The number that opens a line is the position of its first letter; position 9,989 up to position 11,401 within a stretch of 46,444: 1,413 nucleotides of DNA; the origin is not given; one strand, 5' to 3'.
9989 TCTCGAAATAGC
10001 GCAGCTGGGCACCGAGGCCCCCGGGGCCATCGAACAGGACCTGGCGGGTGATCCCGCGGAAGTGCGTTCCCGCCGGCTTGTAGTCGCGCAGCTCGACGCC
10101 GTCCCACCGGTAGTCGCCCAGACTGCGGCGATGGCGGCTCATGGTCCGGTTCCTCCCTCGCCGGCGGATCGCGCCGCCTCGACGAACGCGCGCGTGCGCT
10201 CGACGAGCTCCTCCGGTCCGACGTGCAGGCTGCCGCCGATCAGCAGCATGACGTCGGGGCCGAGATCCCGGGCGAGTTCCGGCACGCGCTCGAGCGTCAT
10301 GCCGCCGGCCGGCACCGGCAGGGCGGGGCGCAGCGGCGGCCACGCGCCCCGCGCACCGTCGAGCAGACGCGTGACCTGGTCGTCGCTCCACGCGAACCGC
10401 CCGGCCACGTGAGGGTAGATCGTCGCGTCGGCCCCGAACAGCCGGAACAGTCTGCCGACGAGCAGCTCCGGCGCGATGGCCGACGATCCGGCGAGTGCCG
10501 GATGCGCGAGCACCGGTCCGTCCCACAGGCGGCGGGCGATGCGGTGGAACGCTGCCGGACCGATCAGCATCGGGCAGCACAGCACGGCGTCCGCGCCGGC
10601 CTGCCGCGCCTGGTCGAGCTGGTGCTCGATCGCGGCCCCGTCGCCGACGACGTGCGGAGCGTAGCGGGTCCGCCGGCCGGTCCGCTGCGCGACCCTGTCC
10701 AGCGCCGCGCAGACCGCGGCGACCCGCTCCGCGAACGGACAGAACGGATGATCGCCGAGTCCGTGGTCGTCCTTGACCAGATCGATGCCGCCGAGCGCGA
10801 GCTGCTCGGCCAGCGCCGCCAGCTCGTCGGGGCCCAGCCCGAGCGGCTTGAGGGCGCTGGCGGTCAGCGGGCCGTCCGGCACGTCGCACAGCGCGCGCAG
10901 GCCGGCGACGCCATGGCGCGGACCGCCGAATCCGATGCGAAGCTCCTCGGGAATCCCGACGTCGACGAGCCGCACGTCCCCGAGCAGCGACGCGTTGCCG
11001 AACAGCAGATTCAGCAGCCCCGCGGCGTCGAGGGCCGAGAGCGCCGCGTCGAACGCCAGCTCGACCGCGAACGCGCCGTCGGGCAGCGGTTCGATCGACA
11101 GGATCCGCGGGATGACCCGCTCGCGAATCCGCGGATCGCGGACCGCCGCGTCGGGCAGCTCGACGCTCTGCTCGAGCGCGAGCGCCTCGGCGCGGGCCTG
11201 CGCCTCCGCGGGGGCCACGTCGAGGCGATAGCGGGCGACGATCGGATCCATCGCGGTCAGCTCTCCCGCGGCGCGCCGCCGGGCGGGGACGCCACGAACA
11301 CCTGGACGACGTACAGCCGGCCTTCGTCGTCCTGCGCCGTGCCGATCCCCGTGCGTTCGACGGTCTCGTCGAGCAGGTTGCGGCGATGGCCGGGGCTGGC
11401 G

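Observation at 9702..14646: Six-gene overlap-chained operon joining an NSS/MetS-like importer to a RuBisCO-like protein and a cupin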

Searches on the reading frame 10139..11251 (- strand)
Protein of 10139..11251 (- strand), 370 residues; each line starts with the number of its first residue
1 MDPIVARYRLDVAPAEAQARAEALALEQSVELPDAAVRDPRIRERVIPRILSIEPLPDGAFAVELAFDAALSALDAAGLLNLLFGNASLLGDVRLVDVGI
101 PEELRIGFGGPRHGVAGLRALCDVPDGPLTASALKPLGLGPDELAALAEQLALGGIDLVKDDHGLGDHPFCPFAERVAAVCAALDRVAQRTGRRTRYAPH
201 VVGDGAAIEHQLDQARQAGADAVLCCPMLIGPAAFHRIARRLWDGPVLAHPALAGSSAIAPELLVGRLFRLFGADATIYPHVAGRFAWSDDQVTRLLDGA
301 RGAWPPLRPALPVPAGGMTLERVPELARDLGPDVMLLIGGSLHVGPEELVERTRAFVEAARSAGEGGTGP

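Call 5: search_protein_families(library=pfam, proteins=[window:10139-11251:-], max_evalue=0.01)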
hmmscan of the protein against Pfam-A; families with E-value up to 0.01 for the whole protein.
window:10139-11251:- (370 aa): 1 family
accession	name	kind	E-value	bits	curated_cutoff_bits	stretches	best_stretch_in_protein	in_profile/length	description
PF00016.26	RuBisCO_large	-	1.4e-21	77.5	30.1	2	119-262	6-151/299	Ribulose bisphosphate carboxylase large chain, catalytic domain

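Call 6: search_protein_families(library=ncbifam, proteins=[window:10139-11251:-], max_evalue=0.01)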
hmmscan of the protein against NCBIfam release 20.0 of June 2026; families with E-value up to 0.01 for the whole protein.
window:10139-11251:- (370 aa): 6 families
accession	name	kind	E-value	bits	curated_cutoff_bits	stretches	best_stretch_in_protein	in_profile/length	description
NF007095.0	PRK09549.1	equivalog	1.6e-53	181.7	409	1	4-363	4-378/407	2,3-diketo-5-methylthiopentyl-1-phosphate enolase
TIGR03332.1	salvage_mtnW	equivalog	1.6e-39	135.7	513.6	1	66-357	78-377/407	2,3-diketo-5-methylthiopentyl-1-phosphate enolase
TIGR03326.1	rubisco_III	equivalog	6.2e-32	111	497.45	1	4-356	14-396/426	type III ribulose-bisphosphate carboxylase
NF003252.0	PRK04208.1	subfamily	1.8e-30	105.9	438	1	4-349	29-406/468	ribulose-bisphosphate carboxylase large subunit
NF042437.1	OxoIsoapPDcar_OiaX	equivalog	1.3e-23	83.5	700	1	89-359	105-384/412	3-oxo-isoapionate-4-phosphate decarboxylase OiaX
NF010002.0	PRK13475.1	equivalog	1.5e-12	46.9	489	1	77-204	102-235/459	ribulose-bisphosphate carboxylase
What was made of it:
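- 10139..11251 (-): Form IV RuBisCO-like protein of the DeepYkr/RrRLP clade; predicted 5-methylthioribulose-1-P 1,3-isomerase. It scores below every NCBIfam MtnW, form III and OiaX cut-off (call 6).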

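Call 7: search_solved_structures(query=window:10139-11251:-, max_evalue=0.001, show_alignments=3)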
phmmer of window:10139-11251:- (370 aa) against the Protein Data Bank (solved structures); distinct sequences matched with E-value up to 0.001: 99 (the best 60 are shown).
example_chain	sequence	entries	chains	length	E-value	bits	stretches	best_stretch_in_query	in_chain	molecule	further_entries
3qfw_A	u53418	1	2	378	1e-90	307.8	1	4-364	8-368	Ribulose-1,5-bisphosphate carboxylase/oxygenase large subunit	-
4nas_A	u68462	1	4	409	3.4e-43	151.4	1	2-361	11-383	Ribulose-bisphosphate carboxylase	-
2oek_A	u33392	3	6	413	1.7e-41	145.9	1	63-359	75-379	2,3-diketo-5-methylthiopentyl-1-phosphate enolase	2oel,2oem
2oej_A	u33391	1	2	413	2e-40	142.3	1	63-359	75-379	2,3-diketo-5-methylthiopentyl-1-phosphate enolase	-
3fk4_A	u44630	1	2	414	6.9e-34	120.8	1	74-356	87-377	RuBisCO-like protein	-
2cwx_A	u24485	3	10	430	7.3e-32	114.1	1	6-361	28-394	Ribulose bisphosphate carboxylase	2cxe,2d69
2zvi_A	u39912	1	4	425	9.2e-31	110.5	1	4-356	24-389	2,3-diketo-5-methylthiopentyl-1-phosphate enolase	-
6hun_A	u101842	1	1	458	9.1e-30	107.2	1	4-256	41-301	Ribulose bisphosphate carboxylase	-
2qyg_A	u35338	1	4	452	5.8e-25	91.4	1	92-331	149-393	Ribulose bisphosphate carboxylase-like protein 2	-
3nwr_A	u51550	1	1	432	9.5e-24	87.4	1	68-308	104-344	A rubisco-like protein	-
8u66_A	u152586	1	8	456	4.4e-23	85.2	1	81-363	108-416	Rubisco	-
1tel_A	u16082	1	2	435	7.4e-22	81.2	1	93-323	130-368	ribulose bisphosphate carboxylase, large subunit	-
1ykw_A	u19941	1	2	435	1e-21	80.8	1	93-323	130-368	RuBisCO-like protein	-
8dht_A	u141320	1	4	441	2.3e-20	76.3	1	49-346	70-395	Ribulose bisphosphate carboxylase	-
3kdo_A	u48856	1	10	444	1.4e-18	70.5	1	54-276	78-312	Ribulose bisphosphate carboxylase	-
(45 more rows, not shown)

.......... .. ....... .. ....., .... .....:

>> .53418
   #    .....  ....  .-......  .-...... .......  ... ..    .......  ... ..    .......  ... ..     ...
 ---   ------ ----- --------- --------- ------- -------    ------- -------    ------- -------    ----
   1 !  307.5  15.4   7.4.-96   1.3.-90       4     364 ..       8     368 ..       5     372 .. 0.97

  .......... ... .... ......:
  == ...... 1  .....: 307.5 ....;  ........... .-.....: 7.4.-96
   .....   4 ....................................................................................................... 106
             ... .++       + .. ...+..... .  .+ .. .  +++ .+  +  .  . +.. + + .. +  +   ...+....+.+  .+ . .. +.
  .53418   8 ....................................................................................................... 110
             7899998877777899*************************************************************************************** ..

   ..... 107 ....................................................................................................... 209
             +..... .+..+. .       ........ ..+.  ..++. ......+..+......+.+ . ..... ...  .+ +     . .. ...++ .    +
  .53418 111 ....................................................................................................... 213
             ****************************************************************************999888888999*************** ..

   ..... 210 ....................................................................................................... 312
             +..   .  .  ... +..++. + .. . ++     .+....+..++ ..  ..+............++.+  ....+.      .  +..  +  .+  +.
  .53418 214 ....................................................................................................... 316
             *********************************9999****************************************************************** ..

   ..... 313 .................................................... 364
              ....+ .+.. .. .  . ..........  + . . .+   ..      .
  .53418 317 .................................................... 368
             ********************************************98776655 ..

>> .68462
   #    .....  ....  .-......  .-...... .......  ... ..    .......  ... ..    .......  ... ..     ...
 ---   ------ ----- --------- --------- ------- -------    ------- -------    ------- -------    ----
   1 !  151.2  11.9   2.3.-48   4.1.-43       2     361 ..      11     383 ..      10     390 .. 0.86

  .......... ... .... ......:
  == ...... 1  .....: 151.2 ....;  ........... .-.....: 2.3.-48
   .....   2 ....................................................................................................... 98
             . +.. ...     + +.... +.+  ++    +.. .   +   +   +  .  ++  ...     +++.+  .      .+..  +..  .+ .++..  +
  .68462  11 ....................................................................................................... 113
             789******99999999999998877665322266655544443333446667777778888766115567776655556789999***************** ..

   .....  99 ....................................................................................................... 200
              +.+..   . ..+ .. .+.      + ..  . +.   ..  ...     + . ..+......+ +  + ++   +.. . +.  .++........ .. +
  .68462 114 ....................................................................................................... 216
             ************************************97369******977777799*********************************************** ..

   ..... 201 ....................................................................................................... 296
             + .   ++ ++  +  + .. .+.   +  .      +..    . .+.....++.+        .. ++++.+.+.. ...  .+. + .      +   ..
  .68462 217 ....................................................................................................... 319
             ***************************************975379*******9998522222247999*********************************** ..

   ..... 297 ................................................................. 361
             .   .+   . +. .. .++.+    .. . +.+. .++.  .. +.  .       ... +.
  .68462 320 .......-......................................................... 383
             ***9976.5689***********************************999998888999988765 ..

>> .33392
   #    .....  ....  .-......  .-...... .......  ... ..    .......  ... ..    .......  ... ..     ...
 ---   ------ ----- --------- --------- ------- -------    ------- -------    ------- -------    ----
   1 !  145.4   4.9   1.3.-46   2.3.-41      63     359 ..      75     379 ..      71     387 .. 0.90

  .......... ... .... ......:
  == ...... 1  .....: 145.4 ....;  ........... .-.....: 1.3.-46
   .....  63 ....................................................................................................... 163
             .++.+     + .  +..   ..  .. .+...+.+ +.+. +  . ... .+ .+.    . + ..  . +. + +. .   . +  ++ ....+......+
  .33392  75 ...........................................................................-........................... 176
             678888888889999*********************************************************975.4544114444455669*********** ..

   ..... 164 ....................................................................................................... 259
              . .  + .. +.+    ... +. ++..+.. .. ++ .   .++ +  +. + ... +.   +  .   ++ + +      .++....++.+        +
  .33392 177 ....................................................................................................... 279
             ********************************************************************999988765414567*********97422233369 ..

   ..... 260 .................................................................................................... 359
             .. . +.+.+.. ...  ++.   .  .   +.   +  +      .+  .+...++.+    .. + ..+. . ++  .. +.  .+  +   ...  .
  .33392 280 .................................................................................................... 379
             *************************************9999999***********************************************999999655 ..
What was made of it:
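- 10139..11251 (-): PDB 3qfw scores 1e-90 (308 bits) against at most 151 bits for YkrW- or Photo-type RLPs (call 7).
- On Form IV RLP, DeepYkr/RrRLP clade (MTRu-1P 1,3-isomerase): 3qfw scores 308 bits against at most 151 for 4nas/2oek (MtnW type), 91 for 2qyg and 81 for 1ykw (call 7).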

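Call 11: find_homologous_proteins(query=window:10139-11251:-, max_evalue=1e-20)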
Query window:10139-11251:- (370 aa): 3719 proteins with E <= 1e-20 among 8000 candidates; the best 120 are listed.
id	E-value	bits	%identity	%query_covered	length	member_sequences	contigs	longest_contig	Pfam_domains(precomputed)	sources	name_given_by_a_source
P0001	2.8e-235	798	100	100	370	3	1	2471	PF00016.27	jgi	-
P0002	3.0e-164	565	73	98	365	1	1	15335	PF00016.27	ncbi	-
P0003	3.2e-113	397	56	98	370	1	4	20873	PF00016.27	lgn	-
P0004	1.0e-108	382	53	98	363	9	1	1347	PF00016.27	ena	-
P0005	3.6e-106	374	49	100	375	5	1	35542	PF00016.27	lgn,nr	nr:MAG: ribulose-bisphosphate carboxylase [Bacteroidota bacterium]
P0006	3.3e-105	370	51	98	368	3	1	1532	PF00016.27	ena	-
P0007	3.6e-105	370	50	98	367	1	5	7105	PF00016.27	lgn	-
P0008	7.2e-105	369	52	98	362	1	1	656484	PF00016.27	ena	-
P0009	9.1e-105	369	51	100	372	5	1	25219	PF00016.27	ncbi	ncbi:MAG: RuBisCO large subunit C-terminal-like domain-containing protein [Myxococcota bacterium]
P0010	2.4e-104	368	51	97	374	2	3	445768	PF00016.27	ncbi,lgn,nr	ncbi:MAG: RuBisCO large subunit C-terminal-like domain-containing protein [Bacteroidota bacterium]|n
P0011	1.5e-103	365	52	99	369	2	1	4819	PF00016.27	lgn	-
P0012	2.8e-103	364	53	97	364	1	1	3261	PF00016.27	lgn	-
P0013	5.8e-103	363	51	98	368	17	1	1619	PF00016.27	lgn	-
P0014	1.2e-102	362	50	97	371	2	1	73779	PF00016.27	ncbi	-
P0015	1.7e-102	361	53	96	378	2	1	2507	PF00016.27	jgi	-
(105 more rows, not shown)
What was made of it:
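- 10139..11251 (-): It is 49% identical to R. palustris RLP (call 11).
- On Form IV RLP, DeepYkr/RrRLP clade (MTRu-1P 1,3-isomerase): One hit is named RLP_RrRLP by NCBI (call 11).
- The RLP is 49% identical to R. palustris RLP (call 11).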

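Call 12: find_encoding_contigs(protein=P0002, flank=8000, max_places=3)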
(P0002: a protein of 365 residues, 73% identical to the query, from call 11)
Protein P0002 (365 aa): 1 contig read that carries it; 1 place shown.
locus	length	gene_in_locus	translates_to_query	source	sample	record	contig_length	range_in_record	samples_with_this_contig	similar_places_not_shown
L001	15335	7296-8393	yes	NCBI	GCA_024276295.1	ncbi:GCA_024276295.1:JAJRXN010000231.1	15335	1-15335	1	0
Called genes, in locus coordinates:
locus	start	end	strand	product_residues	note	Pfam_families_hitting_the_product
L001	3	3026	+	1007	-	?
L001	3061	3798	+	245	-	PF03740:PdxJ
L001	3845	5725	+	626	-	PF00209:SNF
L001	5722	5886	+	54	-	-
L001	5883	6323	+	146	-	-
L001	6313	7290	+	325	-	PF00188:CAP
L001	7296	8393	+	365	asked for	PF00016:RuBisCO_large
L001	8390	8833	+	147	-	PF07883:Cupin_2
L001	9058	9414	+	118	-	-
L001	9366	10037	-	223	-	PF13302:Acetyltransf_3, PF00583:Acetyltransf_1, PF13508:Acetyltransf_7, PF13673:Acetyltransf_10 (faint)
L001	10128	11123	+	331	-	PF08100:Dimerisation (faint), PF00891:Methyltransf_2, PF13489:Methyltransf_23 (weak), PF08242:Methyltransf_12, PF13649:Methyltransf_25 (weak)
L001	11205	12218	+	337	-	PF14602:Hexapep_2 (faint), PF25087:GMPPB_C (faint), PF00132:Hexapep (weak)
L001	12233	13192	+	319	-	-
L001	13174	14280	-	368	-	PF13439:Glyco_transf_4, PF13477:Glyco_trans_4_2, PF13579:Glyco_trans_4_4, PF00534:Glycos_transf_1, PF13692:Glyco_trans_1_4, PF13524:Glyco_trans_1_2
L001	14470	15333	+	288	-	?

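Call 13: find_encoding_contigs(protein=P0003, flank=8000, max_places=3)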
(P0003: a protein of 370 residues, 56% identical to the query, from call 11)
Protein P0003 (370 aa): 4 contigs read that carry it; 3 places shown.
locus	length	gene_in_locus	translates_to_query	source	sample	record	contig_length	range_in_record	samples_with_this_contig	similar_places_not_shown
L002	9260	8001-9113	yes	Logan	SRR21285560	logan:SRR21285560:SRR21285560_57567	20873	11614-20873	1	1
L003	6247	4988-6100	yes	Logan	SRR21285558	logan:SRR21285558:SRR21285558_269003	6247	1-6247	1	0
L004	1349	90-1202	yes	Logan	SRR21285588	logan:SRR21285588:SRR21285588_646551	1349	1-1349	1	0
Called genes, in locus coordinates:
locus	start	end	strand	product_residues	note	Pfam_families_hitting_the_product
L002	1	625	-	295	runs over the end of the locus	PF02219:MTHFR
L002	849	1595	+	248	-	PF00106:adh_short, PF08659:KR (weak), PF23441:SDR, PF13561:adh_short_C2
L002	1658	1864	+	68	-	PF01381:HTH_3 (weak)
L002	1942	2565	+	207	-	PF01927:Mut7-C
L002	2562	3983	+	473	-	PF00860:Xan_ur_permease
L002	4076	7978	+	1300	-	-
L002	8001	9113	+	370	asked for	PF00016:RuBisCO_large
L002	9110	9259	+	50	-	?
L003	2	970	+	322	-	?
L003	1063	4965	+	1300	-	-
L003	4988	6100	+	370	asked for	PF00016:RuBisCO_large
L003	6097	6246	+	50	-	?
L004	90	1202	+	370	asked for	PF00016:RuBisCO_large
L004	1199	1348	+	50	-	?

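Call 14: find_encoding_contigs(protein=P0009, flank=8000, max_places=3)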
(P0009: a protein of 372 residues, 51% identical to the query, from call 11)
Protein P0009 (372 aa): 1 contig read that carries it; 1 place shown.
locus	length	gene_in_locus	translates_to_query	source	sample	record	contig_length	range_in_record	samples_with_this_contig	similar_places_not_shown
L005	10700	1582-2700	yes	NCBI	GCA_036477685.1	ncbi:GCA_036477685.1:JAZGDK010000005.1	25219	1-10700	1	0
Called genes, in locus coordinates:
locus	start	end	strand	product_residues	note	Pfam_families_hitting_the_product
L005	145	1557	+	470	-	PF00860:Xan_ur_permease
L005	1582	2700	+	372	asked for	PF00016:RuBisCO_large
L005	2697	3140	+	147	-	PF02311:AraC_binding (weak), PF07883:Cupin_2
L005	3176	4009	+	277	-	PF00378:ECH_1, PF16113:ECH_2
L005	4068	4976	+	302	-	PF00149:Metallophos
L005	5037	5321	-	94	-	PF01381:HTH_3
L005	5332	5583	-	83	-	PF05015:HigB-like_toxin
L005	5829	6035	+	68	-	-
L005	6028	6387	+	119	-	PF08808:RES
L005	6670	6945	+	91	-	-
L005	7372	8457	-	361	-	PF08240:ADH_N, PF16912:Glu_dehyd_C (weak), PF00107:ADH_zinc_N, PF13602:ADH_zinc_N_2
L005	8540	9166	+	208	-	PF03167:UDG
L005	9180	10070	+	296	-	PF00561:Abhydrolase_1, PF12146:Hydrolase_4, PF12697:Abhydrolase_6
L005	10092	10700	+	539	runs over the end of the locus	PF13231:PMT_2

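Call 16: find_related_loci(query=A1, collection=genome_contigs, flank=10000)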
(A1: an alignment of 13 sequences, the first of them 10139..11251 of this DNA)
Query A1 (370 aa) in genome_contigs; peptide patterns used: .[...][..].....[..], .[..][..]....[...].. (x = any residue, [..] = any of these).
600 stretches matched a pattern (row limit reached: there are more); 594 encode a relative of the query (tblastn E <= 1e-3); the best 80 are kept; 80 distinct loci.
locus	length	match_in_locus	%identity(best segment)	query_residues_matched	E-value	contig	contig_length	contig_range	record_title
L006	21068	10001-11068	51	1-358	8e-104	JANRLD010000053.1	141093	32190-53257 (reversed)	MAG: Meiothermus sp. isolate bins.372 k141_4813235, whole genome shotgun sequence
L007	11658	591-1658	50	1-358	2e-103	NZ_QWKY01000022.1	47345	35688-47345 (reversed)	Meiothermus hypogaeus strain DSM 23238 contig_22, whole genome shotgun sequence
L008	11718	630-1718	50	1-364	5e-103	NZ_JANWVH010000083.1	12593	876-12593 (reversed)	MAG: Meiothermus sp. isolate SKYG110 NODE_83_length_12593_cov_4.857383, whole genome shotgun sequence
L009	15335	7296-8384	73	1-363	9e-157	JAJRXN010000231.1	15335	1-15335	MAG: Acidobacteria bacterium isolate Dive96_bin3.160 k141_1301076, whole genome shotgun sequence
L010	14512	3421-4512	52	1-364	3e-101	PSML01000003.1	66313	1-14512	MAG: Meiothermus sp. isolate ERB_29_2 NODE_109_length_66313_cov_4.108940, whole genome shotgun sequence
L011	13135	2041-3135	49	1-365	5e-101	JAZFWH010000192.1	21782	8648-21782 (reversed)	MAG: Myxococcota bacterium isolate BS3bin.41 BS3bin.41_192, whole genome shotgun sequence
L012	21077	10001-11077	50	1-359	2e-100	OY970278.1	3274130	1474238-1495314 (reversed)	MAG: Candidatus Eremiobacteraeota bacterium isolate MFD04463.bin.c.10 genome assembly, chromosome: 1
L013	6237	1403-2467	49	8-362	1e-96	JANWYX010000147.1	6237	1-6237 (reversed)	MAG: Caldilinea sp. isolate SKYG81 k141_144443, whole genome shotgun sequence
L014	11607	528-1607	48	4-364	7e-96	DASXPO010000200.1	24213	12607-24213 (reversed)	MAG TPA_asm: Casimicrobiaceae bacterium isolate SMAG_U5410 k141_2066301, whole genome shotgun sequence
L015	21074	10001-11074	47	8-363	1e-95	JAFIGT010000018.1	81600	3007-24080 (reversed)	MAG: Verrucomicrobium sp. isolate HJP_bin11 k141_84586, whole genome shotgun sequence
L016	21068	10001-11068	49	4-359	2e-95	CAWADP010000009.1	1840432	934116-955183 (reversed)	MAG: uncultured Alphaproteobacteria bacterium isolate MFD09286.bin.1.124 genome assembly, contig: contig_23014, whole ge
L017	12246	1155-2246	49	1-364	2e-95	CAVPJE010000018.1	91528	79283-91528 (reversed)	MAG: uncultured beta proteobacterium isolate MFD00032.bin.2.155 genome assembly, contig: contig_61034, whole genome shot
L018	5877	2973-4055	48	4-365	2e-94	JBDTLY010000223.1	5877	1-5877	MAG: Casimicrobiaceae bacterium isolate cluster3_bin.113 NODE_73811_length_5877_cov_5.139127, whole genome shotgun seque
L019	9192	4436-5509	50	4-363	2e-94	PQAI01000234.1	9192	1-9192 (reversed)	MAG: Betaproteobacteria bacterium isolate FeB_7 contig_201, whole genome shotgun sequence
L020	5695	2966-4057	48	4-367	3e-94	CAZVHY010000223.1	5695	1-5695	MAG TPA_asm: uncultured Solibacteraceae bacterium isolate SRP344714_co1_184 genome assembly, contig: NODE_23934_length_5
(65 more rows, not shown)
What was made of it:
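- On Form IV RLP, DeepYkr/RrRLP clade (MTRu-1P 1,3-isomerase): These motifs retrieved at least 594 homologues (call 16).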
